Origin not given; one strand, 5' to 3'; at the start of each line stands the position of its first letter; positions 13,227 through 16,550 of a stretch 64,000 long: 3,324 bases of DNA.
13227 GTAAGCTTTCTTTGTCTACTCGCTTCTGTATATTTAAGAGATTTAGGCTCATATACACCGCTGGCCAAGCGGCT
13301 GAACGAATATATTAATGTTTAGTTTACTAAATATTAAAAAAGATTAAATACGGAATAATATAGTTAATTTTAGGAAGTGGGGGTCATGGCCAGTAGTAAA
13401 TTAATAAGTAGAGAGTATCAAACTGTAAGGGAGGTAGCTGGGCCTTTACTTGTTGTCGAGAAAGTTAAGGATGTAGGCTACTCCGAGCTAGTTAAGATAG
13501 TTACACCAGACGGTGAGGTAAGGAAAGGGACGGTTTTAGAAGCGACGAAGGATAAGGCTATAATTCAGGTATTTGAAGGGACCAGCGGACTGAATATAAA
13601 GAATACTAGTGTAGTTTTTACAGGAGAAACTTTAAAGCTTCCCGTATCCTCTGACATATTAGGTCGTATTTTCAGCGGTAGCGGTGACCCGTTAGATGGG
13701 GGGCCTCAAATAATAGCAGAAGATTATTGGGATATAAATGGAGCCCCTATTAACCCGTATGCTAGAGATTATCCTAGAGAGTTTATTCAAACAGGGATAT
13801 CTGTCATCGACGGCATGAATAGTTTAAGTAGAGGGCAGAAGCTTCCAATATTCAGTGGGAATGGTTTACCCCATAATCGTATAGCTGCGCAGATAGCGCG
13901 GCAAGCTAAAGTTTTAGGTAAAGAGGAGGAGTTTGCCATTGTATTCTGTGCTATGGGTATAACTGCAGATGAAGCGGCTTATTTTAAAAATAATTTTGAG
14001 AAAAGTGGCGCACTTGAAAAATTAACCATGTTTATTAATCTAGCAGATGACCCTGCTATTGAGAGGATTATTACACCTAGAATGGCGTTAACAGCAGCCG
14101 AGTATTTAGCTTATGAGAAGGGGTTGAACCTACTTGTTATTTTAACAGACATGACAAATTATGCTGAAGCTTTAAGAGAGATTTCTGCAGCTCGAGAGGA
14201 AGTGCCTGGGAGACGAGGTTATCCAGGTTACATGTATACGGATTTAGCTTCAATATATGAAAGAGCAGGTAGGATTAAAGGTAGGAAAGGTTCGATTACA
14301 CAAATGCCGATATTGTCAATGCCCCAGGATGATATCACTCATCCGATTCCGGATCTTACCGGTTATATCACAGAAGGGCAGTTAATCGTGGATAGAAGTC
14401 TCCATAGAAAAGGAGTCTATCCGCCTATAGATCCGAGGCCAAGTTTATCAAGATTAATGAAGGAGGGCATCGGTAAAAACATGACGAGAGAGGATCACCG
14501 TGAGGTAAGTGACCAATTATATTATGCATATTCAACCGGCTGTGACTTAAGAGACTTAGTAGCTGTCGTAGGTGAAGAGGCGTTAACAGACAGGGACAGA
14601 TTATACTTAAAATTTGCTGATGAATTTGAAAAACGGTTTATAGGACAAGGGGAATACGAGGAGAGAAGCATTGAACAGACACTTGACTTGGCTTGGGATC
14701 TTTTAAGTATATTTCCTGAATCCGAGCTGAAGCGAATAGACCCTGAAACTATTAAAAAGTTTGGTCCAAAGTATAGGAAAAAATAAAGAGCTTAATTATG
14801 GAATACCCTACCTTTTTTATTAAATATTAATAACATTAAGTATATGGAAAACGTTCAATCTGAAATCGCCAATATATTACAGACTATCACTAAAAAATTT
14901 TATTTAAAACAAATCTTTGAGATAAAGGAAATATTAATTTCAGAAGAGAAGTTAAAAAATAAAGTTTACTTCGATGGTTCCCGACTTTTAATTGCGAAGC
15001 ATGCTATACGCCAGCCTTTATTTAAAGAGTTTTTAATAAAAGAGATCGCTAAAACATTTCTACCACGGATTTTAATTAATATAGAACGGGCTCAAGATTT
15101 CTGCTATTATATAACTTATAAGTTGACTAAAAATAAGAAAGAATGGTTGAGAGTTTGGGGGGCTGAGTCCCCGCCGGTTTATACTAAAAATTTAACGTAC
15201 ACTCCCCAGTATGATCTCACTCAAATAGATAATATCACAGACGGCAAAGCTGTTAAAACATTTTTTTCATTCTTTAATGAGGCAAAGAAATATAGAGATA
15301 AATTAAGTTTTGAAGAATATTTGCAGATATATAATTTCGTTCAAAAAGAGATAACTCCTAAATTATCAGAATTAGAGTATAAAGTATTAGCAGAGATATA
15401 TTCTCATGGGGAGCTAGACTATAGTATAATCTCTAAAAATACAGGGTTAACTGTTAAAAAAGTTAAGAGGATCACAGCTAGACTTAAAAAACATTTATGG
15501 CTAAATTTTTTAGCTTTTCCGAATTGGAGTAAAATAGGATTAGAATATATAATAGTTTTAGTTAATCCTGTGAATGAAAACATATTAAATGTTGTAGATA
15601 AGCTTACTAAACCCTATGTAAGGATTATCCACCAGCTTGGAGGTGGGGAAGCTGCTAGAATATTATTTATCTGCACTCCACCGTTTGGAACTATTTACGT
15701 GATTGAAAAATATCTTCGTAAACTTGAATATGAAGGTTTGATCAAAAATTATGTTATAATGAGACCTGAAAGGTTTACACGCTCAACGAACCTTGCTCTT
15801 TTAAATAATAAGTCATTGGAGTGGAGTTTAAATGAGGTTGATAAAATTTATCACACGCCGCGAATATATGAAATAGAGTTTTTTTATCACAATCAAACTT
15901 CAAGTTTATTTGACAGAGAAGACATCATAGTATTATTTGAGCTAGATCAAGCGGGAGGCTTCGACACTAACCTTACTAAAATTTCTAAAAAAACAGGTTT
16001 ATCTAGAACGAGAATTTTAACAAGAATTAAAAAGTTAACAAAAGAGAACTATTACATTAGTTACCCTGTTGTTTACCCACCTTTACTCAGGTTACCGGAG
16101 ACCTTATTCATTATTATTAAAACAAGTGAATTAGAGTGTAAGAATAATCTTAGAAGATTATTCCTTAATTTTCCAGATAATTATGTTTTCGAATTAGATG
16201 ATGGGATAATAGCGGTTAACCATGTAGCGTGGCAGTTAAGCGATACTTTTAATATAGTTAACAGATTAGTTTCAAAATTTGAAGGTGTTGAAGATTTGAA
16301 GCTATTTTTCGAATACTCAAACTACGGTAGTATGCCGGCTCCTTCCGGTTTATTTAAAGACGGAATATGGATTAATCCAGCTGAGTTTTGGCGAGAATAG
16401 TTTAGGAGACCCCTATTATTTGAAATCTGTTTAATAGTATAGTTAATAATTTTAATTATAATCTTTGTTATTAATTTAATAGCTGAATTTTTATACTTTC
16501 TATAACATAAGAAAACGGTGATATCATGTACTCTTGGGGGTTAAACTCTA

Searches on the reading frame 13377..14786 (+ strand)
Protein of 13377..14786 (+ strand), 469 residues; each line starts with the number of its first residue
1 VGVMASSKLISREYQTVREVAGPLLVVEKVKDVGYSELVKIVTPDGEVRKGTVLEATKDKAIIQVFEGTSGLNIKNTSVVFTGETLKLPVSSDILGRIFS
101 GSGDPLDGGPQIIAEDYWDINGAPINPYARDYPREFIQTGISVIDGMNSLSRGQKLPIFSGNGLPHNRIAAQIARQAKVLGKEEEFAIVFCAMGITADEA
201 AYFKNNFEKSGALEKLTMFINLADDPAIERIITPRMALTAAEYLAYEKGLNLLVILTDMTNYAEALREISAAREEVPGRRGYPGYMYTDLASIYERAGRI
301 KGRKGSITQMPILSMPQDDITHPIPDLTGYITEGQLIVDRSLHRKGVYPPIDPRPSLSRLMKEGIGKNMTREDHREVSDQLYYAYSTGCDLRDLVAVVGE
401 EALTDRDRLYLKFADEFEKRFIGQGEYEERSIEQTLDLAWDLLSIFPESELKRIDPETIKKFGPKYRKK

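Call 79: search_protein_families(library=pfam, proteins=[window:13377-14786:+], max_evalue=0.00001)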
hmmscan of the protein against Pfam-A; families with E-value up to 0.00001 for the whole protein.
window:13377-14786:+ (469 aa): 3 families
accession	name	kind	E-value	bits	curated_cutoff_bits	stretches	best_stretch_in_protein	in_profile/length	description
PF00006.31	ATP-synt_ab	-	7.9e-78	261.4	29.5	1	140-358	1-213/213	ATP synthase alpha/beta family, nucleotide-binding domain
PF22919.1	ATP-synt_VA_C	-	5.9e-34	116.6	24.7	1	364-462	2-100/101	C-terminal domain of V and A type ATP synthase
PF02874.29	ATP-synt_ab_N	-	2.7e-12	47.4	20.9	1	18-83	2-69/69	ATP synthase alpha/beta family, beta-barrel domain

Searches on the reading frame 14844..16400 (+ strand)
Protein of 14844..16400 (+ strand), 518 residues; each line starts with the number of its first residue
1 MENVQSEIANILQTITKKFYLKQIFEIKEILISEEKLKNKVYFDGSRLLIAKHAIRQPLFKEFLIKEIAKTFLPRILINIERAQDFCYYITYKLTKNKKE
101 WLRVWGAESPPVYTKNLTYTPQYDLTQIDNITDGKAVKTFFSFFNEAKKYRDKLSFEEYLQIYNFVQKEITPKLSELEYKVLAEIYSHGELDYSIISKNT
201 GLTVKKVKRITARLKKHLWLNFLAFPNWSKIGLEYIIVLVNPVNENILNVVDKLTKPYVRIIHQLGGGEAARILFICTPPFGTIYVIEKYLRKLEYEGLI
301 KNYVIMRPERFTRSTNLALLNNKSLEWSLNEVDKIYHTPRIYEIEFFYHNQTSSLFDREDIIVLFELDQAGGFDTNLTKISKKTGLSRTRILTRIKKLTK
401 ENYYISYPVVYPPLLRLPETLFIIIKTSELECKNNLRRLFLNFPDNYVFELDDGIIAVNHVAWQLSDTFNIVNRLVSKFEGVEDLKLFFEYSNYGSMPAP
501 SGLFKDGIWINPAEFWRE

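Call 79: search_protein_families(library=pfam, proteins=[window:14844-16400:+], max_evalue=0.00001)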
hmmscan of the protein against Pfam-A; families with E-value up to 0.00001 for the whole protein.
window:14844-16400:+ (518 aa): 1 family
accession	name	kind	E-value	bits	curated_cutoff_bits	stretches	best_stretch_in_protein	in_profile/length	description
PF13412.12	HTH_24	-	1.3e-09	37.9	21.9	0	375-403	18-46/48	Winged helix-turn-helix DNA-binding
